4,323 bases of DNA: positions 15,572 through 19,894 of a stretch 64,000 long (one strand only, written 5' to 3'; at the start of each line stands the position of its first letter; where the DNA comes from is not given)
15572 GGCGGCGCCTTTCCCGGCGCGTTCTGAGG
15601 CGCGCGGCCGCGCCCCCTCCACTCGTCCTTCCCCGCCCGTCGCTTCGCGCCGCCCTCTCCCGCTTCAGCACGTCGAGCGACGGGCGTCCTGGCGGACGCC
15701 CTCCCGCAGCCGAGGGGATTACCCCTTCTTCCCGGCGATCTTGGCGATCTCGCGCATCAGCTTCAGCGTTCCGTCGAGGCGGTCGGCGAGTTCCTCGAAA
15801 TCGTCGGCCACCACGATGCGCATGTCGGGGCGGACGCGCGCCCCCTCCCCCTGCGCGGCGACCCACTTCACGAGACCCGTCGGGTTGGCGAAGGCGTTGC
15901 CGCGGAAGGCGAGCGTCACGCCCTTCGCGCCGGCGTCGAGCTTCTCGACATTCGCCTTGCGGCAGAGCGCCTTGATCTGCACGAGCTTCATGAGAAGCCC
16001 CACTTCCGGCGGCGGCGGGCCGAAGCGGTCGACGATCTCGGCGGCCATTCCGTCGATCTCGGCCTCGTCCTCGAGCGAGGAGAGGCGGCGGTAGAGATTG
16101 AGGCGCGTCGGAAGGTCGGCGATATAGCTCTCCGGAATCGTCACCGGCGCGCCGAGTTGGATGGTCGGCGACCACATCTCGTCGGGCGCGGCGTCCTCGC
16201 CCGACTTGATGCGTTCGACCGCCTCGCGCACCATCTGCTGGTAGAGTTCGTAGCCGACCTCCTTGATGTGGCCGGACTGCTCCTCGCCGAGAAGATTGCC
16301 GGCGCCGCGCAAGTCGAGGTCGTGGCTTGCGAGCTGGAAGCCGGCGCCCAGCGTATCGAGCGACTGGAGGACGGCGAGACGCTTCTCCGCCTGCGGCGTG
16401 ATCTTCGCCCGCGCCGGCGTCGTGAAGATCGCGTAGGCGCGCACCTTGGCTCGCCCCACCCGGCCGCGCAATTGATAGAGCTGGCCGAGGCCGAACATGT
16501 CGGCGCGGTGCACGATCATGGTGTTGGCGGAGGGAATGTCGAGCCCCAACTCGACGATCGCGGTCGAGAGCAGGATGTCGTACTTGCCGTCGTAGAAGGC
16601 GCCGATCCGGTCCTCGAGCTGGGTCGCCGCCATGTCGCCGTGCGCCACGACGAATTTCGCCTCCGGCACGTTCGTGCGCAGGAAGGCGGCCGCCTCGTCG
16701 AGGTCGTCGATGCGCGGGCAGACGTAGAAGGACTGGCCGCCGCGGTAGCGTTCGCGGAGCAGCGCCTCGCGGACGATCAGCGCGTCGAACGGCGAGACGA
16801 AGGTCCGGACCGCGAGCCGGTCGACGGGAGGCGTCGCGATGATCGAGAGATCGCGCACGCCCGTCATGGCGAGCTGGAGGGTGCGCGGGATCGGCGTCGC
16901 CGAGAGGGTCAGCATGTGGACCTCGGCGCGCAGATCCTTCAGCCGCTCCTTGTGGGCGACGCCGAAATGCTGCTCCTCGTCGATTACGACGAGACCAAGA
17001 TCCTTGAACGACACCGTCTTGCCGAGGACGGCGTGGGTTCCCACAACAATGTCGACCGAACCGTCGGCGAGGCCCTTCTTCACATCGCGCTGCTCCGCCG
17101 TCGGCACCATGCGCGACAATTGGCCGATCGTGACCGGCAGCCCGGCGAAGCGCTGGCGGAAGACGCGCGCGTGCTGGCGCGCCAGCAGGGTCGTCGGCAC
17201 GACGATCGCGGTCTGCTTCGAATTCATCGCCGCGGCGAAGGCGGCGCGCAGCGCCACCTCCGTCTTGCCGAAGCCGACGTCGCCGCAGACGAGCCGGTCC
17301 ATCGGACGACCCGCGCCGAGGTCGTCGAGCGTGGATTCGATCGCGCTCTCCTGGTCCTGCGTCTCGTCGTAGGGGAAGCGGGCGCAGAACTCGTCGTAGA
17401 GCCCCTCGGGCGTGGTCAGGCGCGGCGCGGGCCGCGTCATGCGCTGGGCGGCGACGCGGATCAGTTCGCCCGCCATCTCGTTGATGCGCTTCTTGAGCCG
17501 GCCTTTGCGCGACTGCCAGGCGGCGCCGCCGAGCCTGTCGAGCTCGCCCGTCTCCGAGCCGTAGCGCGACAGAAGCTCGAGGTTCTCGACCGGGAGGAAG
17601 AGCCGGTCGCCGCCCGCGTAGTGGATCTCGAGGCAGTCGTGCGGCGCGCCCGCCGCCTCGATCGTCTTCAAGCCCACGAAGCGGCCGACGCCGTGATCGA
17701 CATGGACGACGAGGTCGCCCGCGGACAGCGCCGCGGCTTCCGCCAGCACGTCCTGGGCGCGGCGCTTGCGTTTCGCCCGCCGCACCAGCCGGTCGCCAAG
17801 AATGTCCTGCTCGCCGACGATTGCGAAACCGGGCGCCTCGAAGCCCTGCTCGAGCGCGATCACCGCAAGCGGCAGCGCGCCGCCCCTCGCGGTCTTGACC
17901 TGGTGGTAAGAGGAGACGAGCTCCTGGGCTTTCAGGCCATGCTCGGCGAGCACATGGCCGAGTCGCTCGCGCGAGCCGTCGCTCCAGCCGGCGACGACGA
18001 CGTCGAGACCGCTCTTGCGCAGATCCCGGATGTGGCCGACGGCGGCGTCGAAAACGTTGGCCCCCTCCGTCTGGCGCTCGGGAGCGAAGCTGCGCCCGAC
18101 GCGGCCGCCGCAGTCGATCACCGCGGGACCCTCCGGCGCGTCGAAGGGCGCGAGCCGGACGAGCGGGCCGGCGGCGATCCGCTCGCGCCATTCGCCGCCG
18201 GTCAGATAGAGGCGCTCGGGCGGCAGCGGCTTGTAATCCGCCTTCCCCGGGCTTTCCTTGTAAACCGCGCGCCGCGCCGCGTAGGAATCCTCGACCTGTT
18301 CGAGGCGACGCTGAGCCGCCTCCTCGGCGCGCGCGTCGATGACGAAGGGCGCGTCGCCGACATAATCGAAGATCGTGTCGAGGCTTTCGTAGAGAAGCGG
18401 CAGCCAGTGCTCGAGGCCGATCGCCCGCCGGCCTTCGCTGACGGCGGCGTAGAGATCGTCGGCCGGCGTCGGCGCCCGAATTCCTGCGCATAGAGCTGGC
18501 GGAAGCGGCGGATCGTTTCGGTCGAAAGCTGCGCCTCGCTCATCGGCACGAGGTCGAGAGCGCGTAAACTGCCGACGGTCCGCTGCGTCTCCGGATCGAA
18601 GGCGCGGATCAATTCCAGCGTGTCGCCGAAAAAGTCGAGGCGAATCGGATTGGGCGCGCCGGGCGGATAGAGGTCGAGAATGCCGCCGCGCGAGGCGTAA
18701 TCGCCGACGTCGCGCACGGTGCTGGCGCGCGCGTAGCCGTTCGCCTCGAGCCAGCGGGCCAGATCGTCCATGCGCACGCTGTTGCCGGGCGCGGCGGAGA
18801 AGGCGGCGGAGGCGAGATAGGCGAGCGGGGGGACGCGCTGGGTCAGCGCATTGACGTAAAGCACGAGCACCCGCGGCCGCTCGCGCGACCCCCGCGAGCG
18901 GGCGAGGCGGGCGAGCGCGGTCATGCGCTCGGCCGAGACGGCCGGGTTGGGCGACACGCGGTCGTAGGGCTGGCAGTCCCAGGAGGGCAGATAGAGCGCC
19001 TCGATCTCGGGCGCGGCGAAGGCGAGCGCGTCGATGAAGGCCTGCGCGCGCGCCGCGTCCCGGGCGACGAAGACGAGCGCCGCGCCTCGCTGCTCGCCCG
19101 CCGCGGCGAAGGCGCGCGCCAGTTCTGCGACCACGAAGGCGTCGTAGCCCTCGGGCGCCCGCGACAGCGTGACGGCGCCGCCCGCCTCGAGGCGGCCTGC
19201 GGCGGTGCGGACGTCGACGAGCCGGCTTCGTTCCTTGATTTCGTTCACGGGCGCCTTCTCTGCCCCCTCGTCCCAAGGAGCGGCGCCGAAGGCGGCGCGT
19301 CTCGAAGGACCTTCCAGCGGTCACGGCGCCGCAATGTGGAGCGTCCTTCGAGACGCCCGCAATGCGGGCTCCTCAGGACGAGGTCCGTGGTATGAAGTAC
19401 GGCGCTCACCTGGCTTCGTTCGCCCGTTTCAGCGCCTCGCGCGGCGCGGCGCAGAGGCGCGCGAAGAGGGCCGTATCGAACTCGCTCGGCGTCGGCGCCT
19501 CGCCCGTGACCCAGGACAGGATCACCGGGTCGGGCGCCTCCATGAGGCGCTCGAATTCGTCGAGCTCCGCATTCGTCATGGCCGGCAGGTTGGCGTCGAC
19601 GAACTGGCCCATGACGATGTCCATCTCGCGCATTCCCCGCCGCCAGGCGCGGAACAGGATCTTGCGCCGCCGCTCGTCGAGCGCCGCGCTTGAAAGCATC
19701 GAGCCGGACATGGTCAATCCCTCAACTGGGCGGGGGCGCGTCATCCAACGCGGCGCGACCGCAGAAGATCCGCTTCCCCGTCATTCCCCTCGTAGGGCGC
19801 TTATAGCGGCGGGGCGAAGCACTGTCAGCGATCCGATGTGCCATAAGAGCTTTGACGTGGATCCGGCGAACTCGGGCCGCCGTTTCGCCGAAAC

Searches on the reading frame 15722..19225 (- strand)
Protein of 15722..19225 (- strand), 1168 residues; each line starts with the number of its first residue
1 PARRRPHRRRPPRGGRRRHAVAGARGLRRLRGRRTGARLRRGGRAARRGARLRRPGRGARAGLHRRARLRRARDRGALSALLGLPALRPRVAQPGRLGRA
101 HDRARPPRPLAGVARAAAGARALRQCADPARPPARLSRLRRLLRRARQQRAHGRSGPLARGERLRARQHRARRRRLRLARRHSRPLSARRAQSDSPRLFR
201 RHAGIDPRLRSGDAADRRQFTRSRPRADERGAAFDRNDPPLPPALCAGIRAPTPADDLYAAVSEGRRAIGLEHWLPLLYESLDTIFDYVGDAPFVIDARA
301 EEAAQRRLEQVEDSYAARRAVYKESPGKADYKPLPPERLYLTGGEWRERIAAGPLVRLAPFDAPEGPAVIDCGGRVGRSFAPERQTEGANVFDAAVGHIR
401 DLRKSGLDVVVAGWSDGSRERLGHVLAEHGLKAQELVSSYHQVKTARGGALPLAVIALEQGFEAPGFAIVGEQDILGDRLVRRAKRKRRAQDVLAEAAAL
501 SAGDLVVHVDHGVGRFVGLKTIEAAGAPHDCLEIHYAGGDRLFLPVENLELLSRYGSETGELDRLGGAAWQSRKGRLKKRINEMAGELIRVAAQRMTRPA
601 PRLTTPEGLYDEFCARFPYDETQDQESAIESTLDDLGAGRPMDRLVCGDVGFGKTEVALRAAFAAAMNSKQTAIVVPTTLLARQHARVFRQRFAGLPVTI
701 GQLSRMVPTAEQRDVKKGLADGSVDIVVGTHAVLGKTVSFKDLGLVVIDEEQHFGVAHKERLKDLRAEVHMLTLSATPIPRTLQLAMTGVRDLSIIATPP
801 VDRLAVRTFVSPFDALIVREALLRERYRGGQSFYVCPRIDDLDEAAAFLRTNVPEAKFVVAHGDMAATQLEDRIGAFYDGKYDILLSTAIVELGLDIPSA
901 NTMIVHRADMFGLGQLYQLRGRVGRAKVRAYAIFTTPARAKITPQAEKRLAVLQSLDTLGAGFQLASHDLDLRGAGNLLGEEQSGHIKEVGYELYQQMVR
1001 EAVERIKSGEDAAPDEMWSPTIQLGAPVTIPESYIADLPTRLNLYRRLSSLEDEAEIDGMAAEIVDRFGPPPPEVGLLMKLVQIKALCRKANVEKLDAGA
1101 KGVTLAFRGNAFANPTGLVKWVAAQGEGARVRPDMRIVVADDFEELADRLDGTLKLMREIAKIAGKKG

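Call 47: find_homologous_proteins(query=window:15722-19225:-, max_evalue=1e-50)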
Query window:15722-19225:- (1168 aa): 545 proteins with E <= 1e-50 among 8000 candidates; the best 120 are listed.
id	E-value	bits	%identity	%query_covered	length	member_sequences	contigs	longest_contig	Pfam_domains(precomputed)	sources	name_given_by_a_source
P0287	0.0e+0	1813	88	79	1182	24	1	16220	PF21132.3,PF02559.23,PF00270.36,PF17757.7,PF03461.21,PF00271.38,PF04851.22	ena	-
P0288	0.0e+0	1791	86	79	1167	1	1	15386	PF02559.23,PF00270.36,PF17757.7,PF03461.21,PF00271.38,PF04851.22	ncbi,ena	-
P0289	0.0e+0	1775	85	79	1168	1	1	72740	PF02559.23,PF00270.36,PF17757.7,PF03461.21,PF00271.38,PF04851.22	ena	-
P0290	0.0e+0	1775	86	79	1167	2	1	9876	PF21132.3,PF02559.23,PF00270.36,PF17757.7,PF03461.21,PF00271.38,PF04851.22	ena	-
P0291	0.0e+0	1772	85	79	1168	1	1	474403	PF02559.23,PF00270.36,PF17757.7,PF03461.21,PF00271.38,PF04851.22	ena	-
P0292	0.0e+0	1770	85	79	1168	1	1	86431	PF21132.3,PF02559.23,PF00270.36,PF17757.7,PF03461.21,PF00271.38,PF04851.22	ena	-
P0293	0.0e+0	1770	85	79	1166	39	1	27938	PF02559.23,PF00270.36,PF17757.7,PF03461.21,PF00271.38,PF04851.22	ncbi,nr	ncbi:MAG TPA: transcription-repair coupling factor [Roseiarcus sp.]|nr:transcription-repair coupling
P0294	0.0e+0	1768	85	79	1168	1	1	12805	PF02559.23,PF00270.36,PF17757.7,PF03461.21,PF00271.38,PF04851.22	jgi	jgi:transcription-repair coupling factor (superfamily II helicase)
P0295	0.0e+0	1766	85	79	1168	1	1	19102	PF02559.23,PF00270.36,PF17757.7,PF03461.21,PF00271.38,PF04851.22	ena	-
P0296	0.0e+0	1764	86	79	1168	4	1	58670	PF02559.23,PF00270.36,PF17757.7,PF03461.21,PF00271.38,PF04851.22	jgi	jgi:transcription-repair coupling factor (superfamily II helicase)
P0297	0.0e+0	1762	85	79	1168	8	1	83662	PF21132.3,PF02559.23,PF00270.36,PF17757.7,PF03461.21,PF00271.38,PF04851.22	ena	-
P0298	0.0e+0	1762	85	79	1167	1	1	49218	PF02559.23,PF00270.36,PF17757.7,PF03461.21,PF00271.38,PF04851.22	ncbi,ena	-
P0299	0.0e+0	1760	85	79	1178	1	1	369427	PF21132.3,PF02559.23,PF00270.36,PF17757.7,PF03461.21,PF00271.38,PF04851.22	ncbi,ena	-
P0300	0.0e+0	1758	85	79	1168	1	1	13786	PF02559.23,PF00270.36,PF17757.7,PF03461.21,PF00271.38,PF04851.22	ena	-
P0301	0.0e+0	1756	85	79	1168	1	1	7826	PF02559.23,PF00270.36,PF17757.7,PF03461.21,PF00271.38,PF04851.22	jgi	jgi:transcription-repair coupling factor (superfamily II helicase)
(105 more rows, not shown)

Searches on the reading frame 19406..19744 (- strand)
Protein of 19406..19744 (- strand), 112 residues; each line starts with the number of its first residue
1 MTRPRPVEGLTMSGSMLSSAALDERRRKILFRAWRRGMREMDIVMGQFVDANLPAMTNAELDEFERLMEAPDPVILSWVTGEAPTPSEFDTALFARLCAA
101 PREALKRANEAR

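Call 3: search_protein_families(library=pfam, proteins=[window:19406-19744:-], max_evalue=0.01)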
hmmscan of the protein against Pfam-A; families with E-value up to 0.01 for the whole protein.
window:19406-19744:- (112 aa): 1 family
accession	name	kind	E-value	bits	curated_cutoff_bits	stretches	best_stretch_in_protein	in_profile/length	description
PF03937.21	Sdh5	-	7.1e-25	87.2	27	1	27-99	1-74/76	Flavinator of succinate dehydrogenase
